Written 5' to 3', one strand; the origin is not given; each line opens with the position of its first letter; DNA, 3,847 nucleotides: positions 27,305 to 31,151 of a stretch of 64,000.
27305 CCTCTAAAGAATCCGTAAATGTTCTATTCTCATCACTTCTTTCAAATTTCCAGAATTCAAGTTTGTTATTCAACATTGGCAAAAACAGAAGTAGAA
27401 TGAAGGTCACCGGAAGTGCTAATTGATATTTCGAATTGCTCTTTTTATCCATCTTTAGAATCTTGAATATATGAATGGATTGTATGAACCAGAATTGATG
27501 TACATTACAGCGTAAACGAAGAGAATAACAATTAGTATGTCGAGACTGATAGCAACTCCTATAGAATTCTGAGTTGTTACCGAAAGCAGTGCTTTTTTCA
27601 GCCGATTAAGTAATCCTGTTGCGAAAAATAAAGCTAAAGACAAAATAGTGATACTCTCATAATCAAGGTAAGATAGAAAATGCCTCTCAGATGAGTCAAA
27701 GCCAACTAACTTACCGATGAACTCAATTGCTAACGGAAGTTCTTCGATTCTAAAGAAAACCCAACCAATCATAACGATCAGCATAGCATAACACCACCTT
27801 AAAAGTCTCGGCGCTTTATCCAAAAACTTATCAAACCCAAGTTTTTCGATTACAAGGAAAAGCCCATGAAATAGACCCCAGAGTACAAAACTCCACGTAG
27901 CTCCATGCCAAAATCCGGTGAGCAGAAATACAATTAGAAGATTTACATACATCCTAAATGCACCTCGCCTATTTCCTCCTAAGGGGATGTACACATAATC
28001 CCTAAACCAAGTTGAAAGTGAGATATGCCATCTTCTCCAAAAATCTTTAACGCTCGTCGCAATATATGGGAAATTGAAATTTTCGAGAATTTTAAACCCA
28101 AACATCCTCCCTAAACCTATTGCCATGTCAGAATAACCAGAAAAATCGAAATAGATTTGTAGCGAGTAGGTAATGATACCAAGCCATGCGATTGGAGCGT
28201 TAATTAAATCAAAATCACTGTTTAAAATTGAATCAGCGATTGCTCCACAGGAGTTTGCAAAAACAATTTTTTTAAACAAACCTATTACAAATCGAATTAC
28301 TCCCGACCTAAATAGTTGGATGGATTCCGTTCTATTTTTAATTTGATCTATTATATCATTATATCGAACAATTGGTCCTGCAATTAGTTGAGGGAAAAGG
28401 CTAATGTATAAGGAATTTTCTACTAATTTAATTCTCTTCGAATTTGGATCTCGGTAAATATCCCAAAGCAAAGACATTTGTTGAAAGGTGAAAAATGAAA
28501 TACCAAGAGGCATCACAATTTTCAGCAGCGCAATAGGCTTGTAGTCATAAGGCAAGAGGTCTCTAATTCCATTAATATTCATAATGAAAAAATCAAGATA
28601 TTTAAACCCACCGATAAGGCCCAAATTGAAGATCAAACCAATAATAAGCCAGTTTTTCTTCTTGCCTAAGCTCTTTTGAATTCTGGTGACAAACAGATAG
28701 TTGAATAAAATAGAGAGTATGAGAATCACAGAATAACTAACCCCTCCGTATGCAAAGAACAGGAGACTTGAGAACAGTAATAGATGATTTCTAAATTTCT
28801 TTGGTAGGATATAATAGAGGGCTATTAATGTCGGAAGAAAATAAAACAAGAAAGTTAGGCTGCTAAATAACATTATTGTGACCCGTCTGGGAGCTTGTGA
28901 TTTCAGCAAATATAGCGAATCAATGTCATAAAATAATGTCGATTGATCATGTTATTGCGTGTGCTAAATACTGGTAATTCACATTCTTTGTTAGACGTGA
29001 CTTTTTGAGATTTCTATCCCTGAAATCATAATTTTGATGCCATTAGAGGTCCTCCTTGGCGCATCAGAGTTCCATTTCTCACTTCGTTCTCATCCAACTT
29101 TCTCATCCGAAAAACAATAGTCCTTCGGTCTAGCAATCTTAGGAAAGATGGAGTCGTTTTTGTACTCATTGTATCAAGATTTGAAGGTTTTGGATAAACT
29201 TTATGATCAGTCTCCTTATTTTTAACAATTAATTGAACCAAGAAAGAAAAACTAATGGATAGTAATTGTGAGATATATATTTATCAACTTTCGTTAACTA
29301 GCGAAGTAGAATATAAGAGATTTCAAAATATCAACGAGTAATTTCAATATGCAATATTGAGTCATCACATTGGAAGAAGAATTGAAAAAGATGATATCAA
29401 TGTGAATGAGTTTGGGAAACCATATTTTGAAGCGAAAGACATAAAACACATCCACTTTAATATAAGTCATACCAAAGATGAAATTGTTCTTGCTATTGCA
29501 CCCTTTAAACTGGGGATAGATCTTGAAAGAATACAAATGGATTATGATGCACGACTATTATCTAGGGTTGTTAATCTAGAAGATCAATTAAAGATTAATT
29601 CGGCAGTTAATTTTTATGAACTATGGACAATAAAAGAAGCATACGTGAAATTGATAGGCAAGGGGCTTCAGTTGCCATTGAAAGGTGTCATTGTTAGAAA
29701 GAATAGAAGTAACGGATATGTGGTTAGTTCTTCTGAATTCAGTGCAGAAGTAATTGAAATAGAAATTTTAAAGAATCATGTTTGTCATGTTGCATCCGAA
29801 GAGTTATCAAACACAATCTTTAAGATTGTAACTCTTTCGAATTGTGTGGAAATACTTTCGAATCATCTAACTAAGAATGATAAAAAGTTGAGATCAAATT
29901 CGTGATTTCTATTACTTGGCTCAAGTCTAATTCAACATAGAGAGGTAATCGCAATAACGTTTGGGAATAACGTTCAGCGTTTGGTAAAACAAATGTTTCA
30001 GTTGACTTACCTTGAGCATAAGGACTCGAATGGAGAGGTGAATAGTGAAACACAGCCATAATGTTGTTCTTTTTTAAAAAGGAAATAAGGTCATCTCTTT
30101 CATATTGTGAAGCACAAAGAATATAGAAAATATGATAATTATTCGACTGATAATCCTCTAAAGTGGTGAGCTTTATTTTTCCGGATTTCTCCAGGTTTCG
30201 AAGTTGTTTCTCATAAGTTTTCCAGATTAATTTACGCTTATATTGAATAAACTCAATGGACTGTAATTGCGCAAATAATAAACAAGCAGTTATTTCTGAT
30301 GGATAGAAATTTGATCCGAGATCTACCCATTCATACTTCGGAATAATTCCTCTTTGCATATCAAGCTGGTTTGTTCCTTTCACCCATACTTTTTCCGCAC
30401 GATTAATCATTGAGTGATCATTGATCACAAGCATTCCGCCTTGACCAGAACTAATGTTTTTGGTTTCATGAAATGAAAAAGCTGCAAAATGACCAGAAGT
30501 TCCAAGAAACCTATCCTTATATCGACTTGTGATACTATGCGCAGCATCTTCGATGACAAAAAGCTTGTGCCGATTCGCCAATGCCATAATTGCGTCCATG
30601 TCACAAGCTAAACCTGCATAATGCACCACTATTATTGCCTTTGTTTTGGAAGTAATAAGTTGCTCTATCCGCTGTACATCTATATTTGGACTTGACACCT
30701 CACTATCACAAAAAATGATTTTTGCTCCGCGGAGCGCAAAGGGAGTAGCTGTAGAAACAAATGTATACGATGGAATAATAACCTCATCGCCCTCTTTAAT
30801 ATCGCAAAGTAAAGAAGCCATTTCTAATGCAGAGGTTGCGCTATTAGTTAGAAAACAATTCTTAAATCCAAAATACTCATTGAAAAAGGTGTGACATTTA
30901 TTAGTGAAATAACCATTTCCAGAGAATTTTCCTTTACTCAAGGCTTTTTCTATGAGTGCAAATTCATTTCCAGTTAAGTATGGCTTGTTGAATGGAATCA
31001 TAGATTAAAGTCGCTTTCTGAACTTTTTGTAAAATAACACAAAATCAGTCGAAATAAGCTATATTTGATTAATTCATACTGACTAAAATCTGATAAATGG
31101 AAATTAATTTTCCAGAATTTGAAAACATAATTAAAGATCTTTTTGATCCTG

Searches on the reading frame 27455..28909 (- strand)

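Call 13: search_protein_families(library=pfam, proteins=[window:27455-28909:-], max_evalue=0.001)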
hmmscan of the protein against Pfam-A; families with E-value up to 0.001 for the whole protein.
window:27455-28909:- (484 aa): 2 families
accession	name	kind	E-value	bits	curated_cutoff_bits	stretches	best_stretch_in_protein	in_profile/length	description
PF03062.24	MBOAT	-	9.2e-35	120.9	27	1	156-357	75-296/337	MBOAT, membrane-bound O-acyltransferase family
PF13813.11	MBOAT_2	-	1e-05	26.1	25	1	278-338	5-67/85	Membrane bound O-acyl transferase family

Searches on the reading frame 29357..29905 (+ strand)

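Call 45: search_protein_families(library=pfam, proteins=[window:29357-29905:+], max_evalue=0.0001)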
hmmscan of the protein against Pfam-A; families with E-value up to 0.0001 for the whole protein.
window:29357-29905:+ (182 aa): 1 family
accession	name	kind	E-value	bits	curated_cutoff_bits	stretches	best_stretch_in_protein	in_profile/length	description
PF01648.25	ACPS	-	5.7e-10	39.6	25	1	52-124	2-87/111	4'-phosphopantetheinyl transferase superfamily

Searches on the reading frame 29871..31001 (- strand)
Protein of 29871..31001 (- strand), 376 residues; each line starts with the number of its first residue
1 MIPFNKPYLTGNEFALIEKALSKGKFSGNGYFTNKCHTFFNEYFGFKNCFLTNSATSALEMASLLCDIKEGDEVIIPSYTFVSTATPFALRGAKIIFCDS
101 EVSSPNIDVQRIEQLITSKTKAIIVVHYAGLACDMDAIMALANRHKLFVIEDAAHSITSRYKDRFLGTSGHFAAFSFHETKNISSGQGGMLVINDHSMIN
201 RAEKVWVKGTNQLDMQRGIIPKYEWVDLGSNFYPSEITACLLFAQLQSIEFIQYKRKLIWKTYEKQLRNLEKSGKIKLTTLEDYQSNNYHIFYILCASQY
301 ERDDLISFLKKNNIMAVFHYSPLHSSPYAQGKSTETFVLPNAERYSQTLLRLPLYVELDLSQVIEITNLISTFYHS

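Call 13: search_protein_families(library=pfam, proteins=[window:29871-31001:-], max_evalue=0.001)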
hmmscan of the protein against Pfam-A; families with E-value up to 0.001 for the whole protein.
window:29871-31001:- (376 aa): 3 families
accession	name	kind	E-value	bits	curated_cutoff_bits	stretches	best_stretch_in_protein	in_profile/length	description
PF01041.23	DegT_DnrJ_EryC1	-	1.4e-88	298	19.8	1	11-368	5-357/360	DegT/DnrJ/EryC1/StrS aminotransferase family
PF00155.27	Aminotran_1_2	-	3.1e-09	37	19.7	1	48-160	68-193/361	Aminotransferase class I and II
PF00266.25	Aminotran_5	-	1.6e-06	27.8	21.5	1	51-315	66-334/371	Aminotransferase class-V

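Call 47: search_protein_families(library=ncbifam, proteins=[window:29871-31001:-], max_evalue=0.00001)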
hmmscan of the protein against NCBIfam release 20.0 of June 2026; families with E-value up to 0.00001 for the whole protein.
window:29871-31001:- (376 aa): 16 families
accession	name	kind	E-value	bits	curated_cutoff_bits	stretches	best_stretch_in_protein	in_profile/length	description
NF008687.0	PRK11706.1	equivalog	1.4e-150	501.3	375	1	1-374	1-374/375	dTDP-4-amino-4,6-dideoxygalactose transaminase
TIGR02379.1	ECA_wecE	subfamily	3.2e-132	440.9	434.85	1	1-374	1-375/376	dTDP-4-amino-4,6-dideoxy-D-glucose transaminase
TIGR03588.1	PseC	equivalog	4.8e-70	236.4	423.5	1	1-371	1-377/380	UDP-4-amino-4,6-dideoxy-N-acetyl-beta-L-altrosamine transaminase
NF008658.2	PRK11658.1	equivalog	2.4e-65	220.6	631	1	2-370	5-373/379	UDP-4-amino-4-deoxy-L-arabinose aminotransferase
TIGR04181.1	NHT_00031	hypoth_equivalog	5.6e-58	196.5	420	1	2-353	1-357/359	LegC family aminotransferase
TIGR04427.1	PLP_DesI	equivalog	2.1e-43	148.9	650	1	17-370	38-379/390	dTDP-4-dehydro-6-deoxyglucose aminotransferase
NF011936.0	PRK15407.1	equivalog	4.4e-39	134.4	423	1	28-373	62-435/440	lipopolysaccharide biosynthesis protein RfbH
NF005816.0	PRK07682.1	equivalog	4.3e-08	32.2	620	1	42-155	86-205/390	aminotransferase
TIGR01977.1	am_tr_V_EF2568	hypoth_equivalog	1.2e-07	31.1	377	1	48-198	64-218/376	cysteine desulfurase family protein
NF005817.0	PRK07683.1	equivalog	4e-07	29.1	575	1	47-156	90-204/387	aminotransferase A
NF004975.0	PRK06348.1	equivalog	5.2e-07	29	549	1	47-163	90-211/384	pyridoxal phosphate-dependent aminotransferase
NF041364.1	GntC_guanitoxin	equivalog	7.8e-07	28.3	415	1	52-154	66-175/356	guanitoxin biosynthesis PLP-dependent (S)-gamma-hydroxy-L-arginine cyclodehydratase GntC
NF006569.0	PRK09082.1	subfamily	8.8e-07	28.3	420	1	49-152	94-202/386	methionine aminotransferase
NF041091.1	asp_aminotase_Arch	equivalog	2.8e-06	26.4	550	1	48-155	89-202/376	aspartate aminotransferase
TIGR01979.1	sufS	subfamily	7.2e-06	25.1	475.1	0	47-179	81-221/403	SufS family cysteine desulfurase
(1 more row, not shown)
